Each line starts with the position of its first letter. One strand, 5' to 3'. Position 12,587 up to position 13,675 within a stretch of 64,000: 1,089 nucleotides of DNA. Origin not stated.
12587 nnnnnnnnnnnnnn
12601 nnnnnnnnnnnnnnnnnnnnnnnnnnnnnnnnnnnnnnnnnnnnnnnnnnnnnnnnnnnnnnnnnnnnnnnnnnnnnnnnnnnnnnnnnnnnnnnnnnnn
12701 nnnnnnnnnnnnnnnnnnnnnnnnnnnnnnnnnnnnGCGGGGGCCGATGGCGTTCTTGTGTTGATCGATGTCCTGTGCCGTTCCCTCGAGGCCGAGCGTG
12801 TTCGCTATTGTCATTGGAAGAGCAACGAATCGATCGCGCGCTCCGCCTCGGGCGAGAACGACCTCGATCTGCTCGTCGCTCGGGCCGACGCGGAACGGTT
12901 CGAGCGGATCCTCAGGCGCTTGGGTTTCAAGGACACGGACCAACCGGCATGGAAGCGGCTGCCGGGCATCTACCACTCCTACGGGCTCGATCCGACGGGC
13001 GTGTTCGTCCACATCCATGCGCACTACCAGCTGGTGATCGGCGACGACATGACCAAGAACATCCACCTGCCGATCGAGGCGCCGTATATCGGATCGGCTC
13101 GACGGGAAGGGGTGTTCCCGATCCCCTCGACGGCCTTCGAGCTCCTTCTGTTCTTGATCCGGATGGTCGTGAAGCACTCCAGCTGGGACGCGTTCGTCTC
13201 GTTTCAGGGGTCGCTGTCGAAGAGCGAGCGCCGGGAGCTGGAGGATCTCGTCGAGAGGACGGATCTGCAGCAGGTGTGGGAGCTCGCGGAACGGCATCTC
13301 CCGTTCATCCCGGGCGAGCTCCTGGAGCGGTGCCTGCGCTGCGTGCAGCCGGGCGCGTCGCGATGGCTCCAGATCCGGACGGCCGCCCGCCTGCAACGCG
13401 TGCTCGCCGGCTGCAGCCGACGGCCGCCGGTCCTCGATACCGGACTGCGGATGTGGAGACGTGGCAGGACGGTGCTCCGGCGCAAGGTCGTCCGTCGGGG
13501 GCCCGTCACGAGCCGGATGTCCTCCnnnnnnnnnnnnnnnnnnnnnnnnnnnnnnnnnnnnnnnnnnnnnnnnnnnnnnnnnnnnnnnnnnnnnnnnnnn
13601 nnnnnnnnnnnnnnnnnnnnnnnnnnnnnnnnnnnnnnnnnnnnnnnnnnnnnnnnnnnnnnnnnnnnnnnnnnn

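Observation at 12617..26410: Four related P-loop kinase-fold modules in three ORFs, one fused to a nucleotidyltransferase domain, embedded in the sulfotransferase locus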

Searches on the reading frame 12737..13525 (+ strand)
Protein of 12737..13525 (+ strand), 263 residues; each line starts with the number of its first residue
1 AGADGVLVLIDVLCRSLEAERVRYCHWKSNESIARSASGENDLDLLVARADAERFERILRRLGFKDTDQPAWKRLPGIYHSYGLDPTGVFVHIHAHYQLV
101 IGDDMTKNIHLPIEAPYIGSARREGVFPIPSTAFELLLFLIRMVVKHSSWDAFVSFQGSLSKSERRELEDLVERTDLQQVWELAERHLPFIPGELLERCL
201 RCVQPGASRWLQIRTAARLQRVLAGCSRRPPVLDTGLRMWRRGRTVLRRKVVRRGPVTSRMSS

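Call 41: predict_structure(alignment_id=A4)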
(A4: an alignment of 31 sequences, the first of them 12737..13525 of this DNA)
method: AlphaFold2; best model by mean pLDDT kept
length: 263 residues; sequences in the alignment: 31
mean_pLDDT: 89.4   pTM: 0.86
mean pLDDT of the five models: 89.4, 88.6, 88.2, 87.2, 85.7
residues with pLDDT >= 90: 168; 70-90: 81; 50-70: 13; < 50: 1
segments of 3 or more residues with pLDDT < 50: none
pLDDT, mean of each block of 10 residues (from residue 1): 79 96 87 84 94 97 88 80 93 93 83 96 91 95 92 86 91 95 97 97 94 96 91 84 83 73 55
secondary structure, 60 per line:
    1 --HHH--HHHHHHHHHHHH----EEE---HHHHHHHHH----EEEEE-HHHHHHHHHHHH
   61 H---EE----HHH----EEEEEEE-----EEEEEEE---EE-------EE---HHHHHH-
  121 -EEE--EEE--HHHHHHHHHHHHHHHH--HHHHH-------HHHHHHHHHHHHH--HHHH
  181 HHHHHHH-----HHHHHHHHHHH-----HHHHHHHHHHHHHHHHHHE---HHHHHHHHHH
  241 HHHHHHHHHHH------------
elements in order: H8-19 E24-26 H30-38 E43-47 H49-61 E78-84 E90-96 H114-119 E122-124 E127-129 H132-147 H150-154 H162-174 H177-187 H193-203 H209-226 H231-251

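Call 43: fold_search(model_id=the predicted structure, library=pdb)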
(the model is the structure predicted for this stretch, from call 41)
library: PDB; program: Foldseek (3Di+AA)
matches with E <= 10: 674; with E <= 0.001: 1
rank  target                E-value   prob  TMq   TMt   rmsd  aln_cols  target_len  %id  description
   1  8an5_A                2.1e-05  1.00  0.41  0.53   9.0       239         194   17  MenAT1 toxin-antitoxin complex (rv0078a-rv0078b) from Mycobacterium tuberculosis H37Rv (released 2023-08-02)
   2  4fo1_A                2.7e-03  1.00  0.32  0.49   9.0       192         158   11  Crystal structure of lincosamide antibiotic adenylyltransferase LnuA, apo (released 2012-07-04)
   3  8vxb                  6.4e-03  0.72  0.25  0.24  14.9       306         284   12  Structure of ANT(6)-Ib from Campylobacter fetus subsp fetus complexed with hydrated streptomycin (released 2024-09-18)
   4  4ok0_A                8.5e-03  0.87  0.31  0.34  12.8       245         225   11  Crystal structure of putative nucleotidyltransferase from H. pylori (released 2014-04-09)
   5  8exf_A                9.5e-03  0.60  0.24  0.20  17.7       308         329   12  Crystal structure of human FAM46A-BCCIPa complex at 3.2 angstrom resolution (released 2023-03-15)
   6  5hc9_B                1.1e-02  0.63  0.23  0.17  13.8       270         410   12  Thermotoga maritima CCA-adding enzyme complexed with tRNA_CCA (released 2016-04-27)
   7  2ikf_B                1.1e-02  0.63  0.25  0.22  12.6       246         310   13  Terminal uridylyl transferase 4 from Trypanosoma brucei with bound UTP (released 2007-02-20)
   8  5hc9_A                1.2e-02  0.57  0.23  0.16  15.1       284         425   13  Thermotoga maritima CCA-adding enzyme complexed with tRNA_CCA (released 2016-04-27)
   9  4ok0_B                1.5e-02  0.84  0.31  0.34  11.2       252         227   10  Crystal structure of putative nucleotidyltransferase from H. pylori (released 2014-04-09)
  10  2q0e_B                1.5e-02  0.60  0.25  0.22  13.8       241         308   12  Terminal uridylyl transferase 4 from Trypanosoma brucei with bound GTP (released 2007-08-28)
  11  7cqz                  1.5e-02  0.41  0.22  0.18  17.4       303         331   12  crystal structure of mouse FAM46C (TENT5C) (released 2021-06-09)
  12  3h3a_A                1.7e-02  0.51  0.23  0.16  14.8       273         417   11  The complex structure of CCA-adding enzyme with CTP (released 2009-10-13)
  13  5kqj_MODEL_1_A        2.3e-02  0.99  0.37  0.49   7.7       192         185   10  Solution Structure of Antibiotic-Resistance Factor ANT(2'')-Ia Reveals Substrate-Regulated Conformation Dynami (released 2017-07-12)
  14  6w38_A                2.4e-02  0.28  0.21  0.18  17.7       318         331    9  Crystal structure of the FAM46C/Plk4 complex (released 2020-05-06)
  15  8xhr_A                2.6e-02  0.51  0.29  0.27  16.0       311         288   11  Crystal structure of Mycobacterium tuberculosis MenT3 bound with CTP (released 2024-02-28)
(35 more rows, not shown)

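Call 73: search_protein_representatives(alignment_id=A5)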
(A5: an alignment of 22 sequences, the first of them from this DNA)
Query: 22 sequences, 255 profile positions. Proteins with E-value up to 0.001 (for the whole library): 2247; up to 1e-10: 1839; up to 1e-30: 874. The best 150 are listed.
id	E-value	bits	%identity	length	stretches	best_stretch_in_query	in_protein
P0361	2.7e-113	394.2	-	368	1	5-236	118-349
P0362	2.1e-109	381.4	-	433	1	2-229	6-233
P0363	1.7e-104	365.3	-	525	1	2-253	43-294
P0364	7.7e-104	363.2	-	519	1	2-252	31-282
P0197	9.1e-103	359.7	-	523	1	2-253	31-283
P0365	1.2e-101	356.0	-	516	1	3-251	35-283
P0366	1.9e-101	355.4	-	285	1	2-233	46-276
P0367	4.7e-97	340.9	-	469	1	2-253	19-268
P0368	9.9e-96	336.6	-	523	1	3-254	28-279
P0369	1.3e-95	336.2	-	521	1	2-254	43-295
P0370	3.1e-95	335.0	-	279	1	2-240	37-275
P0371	7.1e-94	330.5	-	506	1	2-253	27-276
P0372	1.9e-93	329.1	-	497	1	3-246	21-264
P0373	3.0e-93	328.5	-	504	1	3-254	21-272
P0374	2.9e-92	325.3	-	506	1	2-252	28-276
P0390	7.1e-86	304.3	-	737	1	3-253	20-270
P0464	1.3e-68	247.7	-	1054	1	2-248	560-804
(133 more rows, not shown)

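Call 75: search_protein_families(library=pfam, proteins=[P0464, P0390, P0361], max_evalue=0.001)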
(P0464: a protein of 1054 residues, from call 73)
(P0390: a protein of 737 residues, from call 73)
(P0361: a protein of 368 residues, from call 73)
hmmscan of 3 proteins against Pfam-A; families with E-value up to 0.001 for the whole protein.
P0464 (1054 aa): 5 families
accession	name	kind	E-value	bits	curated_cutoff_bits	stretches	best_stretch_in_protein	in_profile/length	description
PF13440.11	Polysacc_synt_3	-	2.7e-76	257.1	23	1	49-339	1-291/293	Polysaccharide biosynthesis protein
PF01943.22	Polysacc_synt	-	2.8e-31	109.4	28.2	1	26-292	2-274/274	Polysaccharide biosynthesis protein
PF13521.12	AAA_28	-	3.4e-06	27.8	27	1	820-851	2-33/164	AAA domain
PF01554.23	MatE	-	4e-05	23.8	24.9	1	235-384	5-156/161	MatE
PF02223.23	Thymidylate_kin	-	0.00037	20.7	27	0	824-842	3-21/185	Thymidylate kinase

P0390 (737 aa): 17 families
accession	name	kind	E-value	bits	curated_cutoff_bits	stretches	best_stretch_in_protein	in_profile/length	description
PF13671.12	AAA_33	-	1.1e-09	39.2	27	1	514-546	2-33/143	AAA domain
PF13238.12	AAA_18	-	4e-08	34.2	29.4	0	515-535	2-22/128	AAA domain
PF13191.12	AAA_16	-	1.1e-07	32.9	32.6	0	502-534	15-47/167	AAA ATPase domain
PF00005.33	ABC_tran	-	2e-07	32.1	25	0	274-304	8-38/137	ABC transporter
PF05729.18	NACHT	-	2.2e-07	31.3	26.7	0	513-563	2-45/167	NACHT domain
PF13401.12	AAA_22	-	6.9e-07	30.1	27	0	277-306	5-37/130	AAA domain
PF02223.23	Thymidylate_kin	-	7.5e-06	26.2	27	0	284-316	3-33/185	Thymidylate kinase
PF00931.28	NB-ARC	-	1.2e-05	25.2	23.5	0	499-534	9-41/248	NB-ARC domain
PF13521.12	AAA_28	-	1.5e-05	25.7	27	0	280-299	2-21/164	AAA domain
PF20720.3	nSTAND3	-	4.9e-05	23.5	27.2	0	271-303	11-43/155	Novel STAND NTPase 3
PF02367.23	TsaE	-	9.7e-05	22.8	26.6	0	271-302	15-46/128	Threonylcarbamoyl adenosine biosynthesis protein TsaE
PF13555.12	AAA_29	-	9.8e-05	22.5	27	0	277-303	23-48/61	P-loop containing region of AAA domain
PF13604.12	AAA_30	-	0.00054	20.2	27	0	274-323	14-62/191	AAA domain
PF13245.12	AAA_19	-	0.00056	20.5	25.1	0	271-303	5-37/134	AAA domain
PF25199.1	nSTAND_NTPase5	-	0.00059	20.1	34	0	494-527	25-57/145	Novel STAND NTPase 5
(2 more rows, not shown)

P0361 (368 aa): 1 family
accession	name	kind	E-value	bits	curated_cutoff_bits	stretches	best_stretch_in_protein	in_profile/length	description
PF14907.12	NTP_transf_5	-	5.1e-06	26.7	31.2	1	150-258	95-195/249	Uncharacterised nucleotidyltransferase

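Call 93: search_solved_structures(query=A5, max_evalue=10, show_alignments=2)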
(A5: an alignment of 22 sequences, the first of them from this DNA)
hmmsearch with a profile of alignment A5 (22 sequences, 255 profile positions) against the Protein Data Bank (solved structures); distinct sequences matched with E-value up to 10: 0.

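Call 95: list_cluster_members(proteins=[P0464, P0390, P0093])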
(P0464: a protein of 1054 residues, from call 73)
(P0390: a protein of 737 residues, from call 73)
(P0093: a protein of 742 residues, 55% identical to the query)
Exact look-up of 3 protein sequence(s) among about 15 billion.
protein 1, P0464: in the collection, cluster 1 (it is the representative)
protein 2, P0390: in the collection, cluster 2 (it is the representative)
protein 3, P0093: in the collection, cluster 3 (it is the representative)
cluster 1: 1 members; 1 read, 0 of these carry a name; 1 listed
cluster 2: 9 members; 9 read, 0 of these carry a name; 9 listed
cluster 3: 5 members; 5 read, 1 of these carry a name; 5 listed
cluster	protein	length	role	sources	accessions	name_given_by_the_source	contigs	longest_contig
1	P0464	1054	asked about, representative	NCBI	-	-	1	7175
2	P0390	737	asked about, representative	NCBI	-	-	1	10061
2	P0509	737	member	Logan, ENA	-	-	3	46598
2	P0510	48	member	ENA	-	-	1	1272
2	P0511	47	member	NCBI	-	-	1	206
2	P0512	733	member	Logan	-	-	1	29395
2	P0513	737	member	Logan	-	-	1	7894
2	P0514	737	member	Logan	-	-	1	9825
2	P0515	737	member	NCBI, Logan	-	-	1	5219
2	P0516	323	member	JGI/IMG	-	-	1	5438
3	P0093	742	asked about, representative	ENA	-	-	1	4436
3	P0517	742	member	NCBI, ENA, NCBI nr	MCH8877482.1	MAG: hypothetical protein IIA89_11770 [Chloroflexi bacterium] | hypothetical protein [Chloroflexota bacterium]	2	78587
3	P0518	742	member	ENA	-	-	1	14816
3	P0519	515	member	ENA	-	-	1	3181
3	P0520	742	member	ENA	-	-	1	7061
